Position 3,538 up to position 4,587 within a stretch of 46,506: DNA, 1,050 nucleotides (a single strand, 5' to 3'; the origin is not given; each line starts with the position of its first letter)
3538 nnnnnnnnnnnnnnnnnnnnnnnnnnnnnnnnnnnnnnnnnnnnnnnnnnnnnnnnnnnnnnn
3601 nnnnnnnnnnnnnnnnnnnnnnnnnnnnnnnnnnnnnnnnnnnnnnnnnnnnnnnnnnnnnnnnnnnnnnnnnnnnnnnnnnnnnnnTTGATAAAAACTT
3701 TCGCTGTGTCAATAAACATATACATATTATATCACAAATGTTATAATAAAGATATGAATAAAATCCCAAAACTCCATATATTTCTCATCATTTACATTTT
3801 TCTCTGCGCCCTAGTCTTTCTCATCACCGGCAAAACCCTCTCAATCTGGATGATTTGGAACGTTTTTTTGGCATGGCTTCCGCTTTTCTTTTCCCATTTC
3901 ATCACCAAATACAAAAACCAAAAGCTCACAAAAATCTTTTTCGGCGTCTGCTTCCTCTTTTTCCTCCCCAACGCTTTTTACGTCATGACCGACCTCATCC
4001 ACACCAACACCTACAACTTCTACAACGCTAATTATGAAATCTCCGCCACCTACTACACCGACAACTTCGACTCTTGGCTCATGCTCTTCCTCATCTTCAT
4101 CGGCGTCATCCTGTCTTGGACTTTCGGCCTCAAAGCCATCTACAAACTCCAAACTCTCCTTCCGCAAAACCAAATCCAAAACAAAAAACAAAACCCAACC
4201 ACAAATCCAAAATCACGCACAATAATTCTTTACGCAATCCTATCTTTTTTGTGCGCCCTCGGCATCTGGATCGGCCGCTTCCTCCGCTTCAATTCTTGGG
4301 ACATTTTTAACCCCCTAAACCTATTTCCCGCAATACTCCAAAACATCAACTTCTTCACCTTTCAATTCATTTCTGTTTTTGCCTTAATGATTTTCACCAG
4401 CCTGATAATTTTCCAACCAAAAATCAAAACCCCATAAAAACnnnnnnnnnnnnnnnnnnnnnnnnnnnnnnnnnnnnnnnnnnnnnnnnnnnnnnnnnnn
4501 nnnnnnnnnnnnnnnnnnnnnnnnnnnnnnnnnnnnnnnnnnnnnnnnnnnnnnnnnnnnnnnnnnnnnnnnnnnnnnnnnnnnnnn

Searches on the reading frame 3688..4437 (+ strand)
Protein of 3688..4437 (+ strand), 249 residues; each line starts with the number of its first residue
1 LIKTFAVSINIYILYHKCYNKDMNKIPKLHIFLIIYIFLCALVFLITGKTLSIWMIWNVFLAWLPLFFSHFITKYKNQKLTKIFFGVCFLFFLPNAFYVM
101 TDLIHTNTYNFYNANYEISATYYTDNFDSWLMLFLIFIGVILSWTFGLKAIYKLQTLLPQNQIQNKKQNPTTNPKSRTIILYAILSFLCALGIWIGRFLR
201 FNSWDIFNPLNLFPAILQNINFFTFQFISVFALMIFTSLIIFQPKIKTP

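Call 36: search_protein_families(library=pfam, proteins=[window:3688-4437:+], max_evalue=0.01)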
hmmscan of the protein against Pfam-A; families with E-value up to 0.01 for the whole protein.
window:3688-4437:+ (249 aa): 1 family
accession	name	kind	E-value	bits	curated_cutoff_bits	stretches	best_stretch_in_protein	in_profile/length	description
PF07099.16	DUF1361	-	8.7e-34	117.3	25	1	57-236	1-167/169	Protein of unknown function (DUF1361)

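Call 69: search_protein_families(library=padloc, proteins=[window:3688-4437:+], max_evalue=0.001)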
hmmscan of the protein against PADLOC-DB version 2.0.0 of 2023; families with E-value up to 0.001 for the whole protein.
window:3688-4437:+ (249 aa): 0 families
